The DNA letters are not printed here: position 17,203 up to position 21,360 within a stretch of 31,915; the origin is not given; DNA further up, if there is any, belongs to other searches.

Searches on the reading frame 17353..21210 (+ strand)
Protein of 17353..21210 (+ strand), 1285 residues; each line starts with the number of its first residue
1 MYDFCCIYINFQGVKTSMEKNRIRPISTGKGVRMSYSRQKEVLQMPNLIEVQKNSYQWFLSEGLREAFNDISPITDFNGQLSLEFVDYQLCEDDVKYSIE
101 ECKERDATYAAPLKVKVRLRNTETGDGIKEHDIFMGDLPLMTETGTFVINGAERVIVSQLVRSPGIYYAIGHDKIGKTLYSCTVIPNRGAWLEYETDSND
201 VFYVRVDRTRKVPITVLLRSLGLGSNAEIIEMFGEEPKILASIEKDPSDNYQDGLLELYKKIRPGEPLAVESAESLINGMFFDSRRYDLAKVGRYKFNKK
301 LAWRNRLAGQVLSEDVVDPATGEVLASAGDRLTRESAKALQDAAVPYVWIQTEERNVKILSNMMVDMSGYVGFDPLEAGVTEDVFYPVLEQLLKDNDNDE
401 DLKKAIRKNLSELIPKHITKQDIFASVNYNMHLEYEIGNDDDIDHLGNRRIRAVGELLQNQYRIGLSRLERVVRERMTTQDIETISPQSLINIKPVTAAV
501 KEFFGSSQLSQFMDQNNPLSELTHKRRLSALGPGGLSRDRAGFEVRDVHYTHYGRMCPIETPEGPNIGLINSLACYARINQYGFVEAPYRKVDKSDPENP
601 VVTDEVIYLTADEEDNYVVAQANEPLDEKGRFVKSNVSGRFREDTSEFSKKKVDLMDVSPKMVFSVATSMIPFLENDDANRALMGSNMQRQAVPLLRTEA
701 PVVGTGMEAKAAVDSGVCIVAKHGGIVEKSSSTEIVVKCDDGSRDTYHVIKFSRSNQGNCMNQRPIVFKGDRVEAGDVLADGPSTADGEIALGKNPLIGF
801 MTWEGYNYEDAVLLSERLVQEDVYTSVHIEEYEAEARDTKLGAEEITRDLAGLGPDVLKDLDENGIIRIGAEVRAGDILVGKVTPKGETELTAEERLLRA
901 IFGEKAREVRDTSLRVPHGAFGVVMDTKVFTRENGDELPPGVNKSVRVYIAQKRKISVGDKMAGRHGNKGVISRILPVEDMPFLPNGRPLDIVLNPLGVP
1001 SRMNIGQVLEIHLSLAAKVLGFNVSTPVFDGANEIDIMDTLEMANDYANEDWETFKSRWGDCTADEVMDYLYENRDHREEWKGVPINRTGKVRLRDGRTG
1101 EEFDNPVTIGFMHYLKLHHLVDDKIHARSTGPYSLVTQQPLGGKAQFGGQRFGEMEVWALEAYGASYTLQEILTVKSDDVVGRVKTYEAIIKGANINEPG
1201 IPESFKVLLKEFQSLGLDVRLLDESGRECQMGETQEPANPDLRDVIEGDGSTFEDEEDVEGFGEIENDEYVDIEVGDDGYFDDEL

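Call 30: search_protein_families(library=pfam, proteins=[window:17353-21210:+])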
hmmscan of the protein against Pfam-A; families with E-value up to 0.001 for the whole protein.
window:17353-21210:+ (1285 aa): 6 families
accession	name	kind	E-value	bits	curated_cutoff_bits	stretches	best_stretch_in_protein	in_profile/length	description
PF00562.33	RNA_pol_Rpb2_6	-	3.1e-129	431.8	23.4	1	720-1146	1-373/373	RNA polymerase Rpb2, domain 6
PF04565.21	RNA_pol_Rpb2_3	-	1e-29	102.9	21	1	511-579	1-68/68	RNA polymerase Rpb2, domain 3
PF04560.25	RNA_pol_Rpb2_7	-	1.6e-27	96.2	32.1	1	1148-1223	1-86/87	RNA polymerase Rpb2, domain 7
PF04561.19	RNA_pol_Rpb2_2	-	2.3e-27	96.3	21.7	2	162-303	1-147/190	RNA polymerase Rpb2, domain 2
PF10385.14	RNA_pol_Rpb2_45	-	1.6e-26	92.5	28.2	1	589-659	1-66/66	RNA polymerase beta subunit external 1 domain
PF04563.20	RNA_pol_Rpb2_1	-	4.9e-19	69.1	28.2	1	48-497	2-202/203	RNA polymerase beta subunit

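Call 44: find_homologous_proteins(query=window:17353-21210:+, max_evalue=1e-100)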
Query window:17353-21210:+ (1285 aa): 8000 proteins with E <= 1e-100 among 8000 candidates; the best 120 are listed.
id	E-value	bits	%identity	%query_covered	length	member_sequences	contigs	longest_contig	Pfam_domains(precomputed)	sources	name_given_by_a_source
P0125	0.0e+0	2887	100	99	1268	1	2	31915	PF04565.22,PF04561.20,PF04560.26,PF10385.15,PF04563.21,PF00562.34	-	-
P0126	0.0e+0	2782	96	99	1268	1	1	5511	PF04565.22,PF04561.20,PF04560.26,PF10385.15,PF04563.21,PF00562.34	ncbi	-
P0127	0.0e+0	2757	95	99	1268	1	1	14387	PF04565.22,PF04561.20,PF04560.26,PF10385.15,PF04563.21,PF00562.34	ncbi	-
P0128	0.0e+0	2722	93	99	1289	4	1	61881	PF04565.22,PF04561.20,PF04560.26,PF10385.15,PF04563.21,PF00562.34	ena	-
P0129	0.0e+0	2689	93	98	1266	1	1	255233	PF04565.22,PF04561.20,PF04560.26,PF10385.15,PF04563.21,PF00562.34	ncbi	-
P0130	0.0e+0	2687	92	98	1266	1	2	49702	PF04565.22,PF04561.20,PF04560.26,PF10385.15,PF04563.21,PF00562.34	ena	-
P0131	0.0e+0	2660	91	99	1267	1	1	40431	PF04565.22,PF04561.20,PF04560.26,PF10385.15,PF04563.21,PF00562.34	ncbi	-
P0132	0.0e+0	2541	89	98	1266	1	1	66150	PF04565.22,PF04561.20,PF04560.26,PF10385.15,PF04563.21,PF00562.34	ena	-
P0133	0.0e+0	2503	87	98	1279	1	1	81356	PF04565.22,PF04561.20,PF04560.26,PF10385.15,PF04563.21,PF00562.34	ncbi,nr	ncbi:MAG: DNA-directed RNA polymerase subunit beta [Lachnospiraceae bacterium]|nr:DNA-directed RNA p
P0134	0.0e+0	2484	86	98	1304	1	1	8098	PF04565.22,PF04561.20,PF04560.26,PF10385.15,PF04563.21,PF00562.34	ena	-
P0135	0.0e+0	2477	86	98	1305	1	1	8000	PF04565.22,PF04561.20,PF04560.26,PF10385.15,PF04563.21,PF00562.34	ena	-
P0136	0.0e+0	2474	84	100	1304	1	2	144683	PF04565.22,PF04561.20,PF04560.26,PF10385.15,PF04563.21,PF00562.34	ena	-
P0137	0.0e+0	2473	86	98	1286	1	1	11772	PF04565.22,PF04561.20,PF04560.26,PF10385.15,PF04563.21,PF00562.34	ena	-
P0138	0.0e+0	2473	84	100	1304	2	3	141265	PF04565.22,PF04561.20,PF04560.26,PF10385.15,PF04563.21,PF00562.34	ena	-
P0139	0.0e+0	2470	85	98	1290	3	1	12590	PF04565.22,PF04561.20,PF04560.26,PF10385.15,PF04563.21,PF00562.34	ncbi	-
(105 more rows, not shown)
